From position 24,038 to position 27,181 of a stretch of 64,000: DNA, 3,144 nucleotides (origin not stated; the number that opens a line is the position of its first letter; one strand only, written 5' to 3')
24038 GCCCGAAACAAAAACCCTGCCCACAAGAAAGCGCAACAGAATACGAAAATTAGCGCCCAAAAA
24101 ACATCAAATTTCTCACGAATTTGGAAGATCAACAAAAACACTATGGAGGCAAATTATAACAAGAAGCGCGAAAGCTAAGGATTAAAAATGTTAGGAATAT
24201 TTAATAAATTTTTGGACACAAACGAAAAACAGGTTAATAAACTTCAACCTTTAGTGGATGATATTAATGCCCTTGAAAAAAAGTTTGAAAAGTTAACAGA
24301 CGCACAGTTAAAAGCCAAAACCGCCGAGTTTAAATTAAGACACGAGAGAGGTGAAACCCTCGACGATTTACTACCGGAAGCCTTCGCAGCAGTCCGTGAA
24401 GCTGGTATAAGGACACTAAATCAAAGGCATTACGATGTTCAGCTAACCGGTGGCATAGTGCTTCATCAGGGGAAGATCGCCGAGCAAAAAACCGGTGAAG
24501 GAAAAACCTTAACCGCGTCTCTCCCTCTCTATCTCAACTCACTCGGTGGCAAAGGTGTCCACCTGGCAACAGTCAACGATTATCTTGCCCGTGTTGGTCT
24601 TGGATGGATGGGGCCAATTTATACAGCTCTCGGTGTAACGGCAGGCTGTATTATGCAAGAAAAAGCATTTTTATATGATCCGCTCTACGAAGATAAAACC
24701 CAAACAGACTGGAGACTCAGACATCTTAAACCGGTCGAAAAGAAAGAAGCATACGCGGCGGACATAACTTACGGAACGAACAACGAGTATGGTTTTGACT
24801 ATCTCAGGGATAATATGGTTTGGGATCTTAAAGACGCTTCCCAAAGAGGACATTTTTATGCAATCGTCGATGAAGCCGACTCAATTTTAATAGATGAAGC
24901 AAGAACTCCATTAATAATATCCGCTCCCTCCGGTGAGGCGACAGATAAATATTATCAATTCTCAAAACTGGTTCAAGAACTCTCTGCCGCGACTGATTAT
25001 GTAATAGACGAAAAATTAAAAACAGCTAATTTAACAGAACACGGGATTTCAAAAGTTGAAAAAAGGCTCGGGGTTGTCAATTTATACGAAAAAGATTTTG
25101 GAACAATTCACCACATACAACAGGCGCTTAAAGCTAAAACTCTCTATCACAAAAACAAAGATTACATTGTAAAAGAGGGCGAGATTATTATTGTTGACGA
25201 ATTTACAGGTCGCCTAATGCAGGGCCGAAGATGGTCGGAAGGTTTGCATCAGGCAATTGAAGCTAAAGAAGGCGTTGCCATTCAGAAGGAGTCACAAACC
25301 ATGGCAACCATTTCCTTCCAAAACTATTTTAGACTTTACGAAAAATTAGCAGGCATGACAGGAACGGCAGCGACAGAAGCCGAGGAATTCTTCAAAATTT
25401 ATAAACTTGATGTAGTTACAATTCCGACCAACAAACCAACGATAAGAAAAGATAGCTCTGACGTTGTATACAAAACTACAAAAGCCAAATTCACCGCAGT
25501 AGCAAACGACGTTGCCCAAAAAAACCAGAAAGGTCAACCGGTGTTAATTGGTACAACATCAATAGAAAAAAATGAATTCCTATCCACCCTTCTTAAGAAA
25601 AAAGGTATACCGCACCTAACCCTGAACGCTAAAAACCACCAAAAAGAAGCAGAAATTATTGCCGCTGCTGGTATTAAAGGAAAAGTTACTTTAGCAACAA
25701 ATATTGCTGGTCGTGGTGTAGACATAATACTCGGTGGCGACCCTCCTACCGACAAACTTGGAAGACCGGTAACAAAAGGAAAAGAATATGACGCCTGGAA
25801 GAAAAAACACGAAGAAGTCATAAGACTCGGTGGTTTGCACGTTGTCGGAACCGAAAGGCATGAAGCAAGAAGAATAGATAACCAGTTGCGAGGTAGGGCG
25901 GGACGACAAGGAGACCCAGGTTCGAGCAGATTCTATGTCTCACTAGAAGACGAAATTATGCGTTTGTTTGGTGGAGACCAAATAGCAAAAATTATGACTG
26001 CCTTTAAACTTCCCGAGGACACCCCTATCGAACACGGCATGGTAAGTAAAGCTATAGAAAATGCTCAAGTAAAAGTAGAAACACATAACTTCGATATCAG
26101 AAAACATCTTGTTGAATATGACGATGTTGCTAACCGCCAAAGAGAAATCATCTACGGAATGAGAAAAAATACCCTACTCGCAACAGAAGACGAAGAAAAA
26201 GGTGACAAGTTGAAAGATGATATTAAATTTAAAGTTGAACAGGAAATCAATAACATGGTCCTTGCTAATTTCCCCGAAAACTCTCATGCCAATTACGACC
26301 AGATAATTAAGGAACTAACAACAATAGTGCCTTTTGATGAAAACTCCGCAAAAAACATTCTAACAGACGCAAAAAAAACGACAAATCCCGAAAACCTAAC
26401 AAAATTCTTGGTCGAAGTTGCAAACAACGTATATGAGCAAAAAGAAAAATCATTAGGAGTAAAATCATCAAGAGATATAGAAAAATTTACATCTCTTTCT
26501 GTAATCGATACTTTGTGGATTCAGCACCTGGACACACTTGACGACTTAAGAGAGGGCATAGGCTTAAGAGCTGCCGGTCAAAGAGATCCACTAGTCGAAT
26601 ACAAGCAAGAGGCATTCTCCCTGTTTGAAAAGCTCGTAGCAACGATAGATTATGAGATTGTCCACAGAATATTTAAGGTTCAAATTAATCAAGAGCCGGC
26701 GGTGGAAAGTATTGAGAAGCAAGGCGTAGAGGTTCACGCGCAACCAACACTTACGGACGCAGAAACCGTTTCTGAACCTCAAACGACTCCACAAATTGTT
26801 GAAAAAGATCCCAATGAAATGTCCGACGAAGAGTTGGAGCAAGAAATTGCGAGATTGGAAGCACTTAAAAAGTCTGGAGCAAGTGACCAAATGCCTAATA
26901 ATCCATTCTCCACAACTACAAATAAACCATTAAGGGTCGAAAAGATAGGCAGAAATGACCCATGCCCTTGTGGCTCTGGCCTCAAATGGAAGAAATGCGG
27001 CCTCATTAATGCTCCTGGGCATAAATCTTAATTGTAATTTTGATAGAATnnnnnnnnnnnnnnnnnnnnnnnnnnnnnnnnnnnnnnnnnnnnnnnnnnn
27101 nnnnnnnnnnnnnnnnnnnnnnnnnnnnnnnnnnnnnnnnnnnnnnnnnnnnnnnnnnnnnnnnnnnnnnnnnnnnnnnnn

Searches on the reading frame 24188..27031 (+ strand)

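Call 57: search_protein_families(library=pfam, proteins=[window:24188-27031:+], max_evalue=0.00001)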
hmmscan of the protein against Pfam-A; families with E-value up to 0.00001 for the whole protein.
window:24188-27031:+ (947 aa): 5 families
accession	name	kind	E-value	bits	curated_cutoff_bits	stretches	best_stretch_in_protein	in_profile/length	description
PF07517.20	SecA_DEAD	-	1.1e-117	392.9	24.6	1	7-401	3-289/290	SecA DEAD-like domain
PF21090.3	P-loop_SecA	-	4.3e-82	275.1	27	1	417-611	1-205/205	SecA P-loop domain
PF07516.18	SecA_SW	-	5.8e-58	196.7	26.7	1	613-832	1-200/200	SecA Wing and Scaffold domain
PF01043.26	SecA_PP_bind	-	3.1e-40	137.6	23.5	1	251-358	2-110/110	SecA preprotein cross-linking domain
PF02810.21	SEC-C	-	4.1e-07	30.2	20.4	1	922-937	1-16/19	SEC-C motif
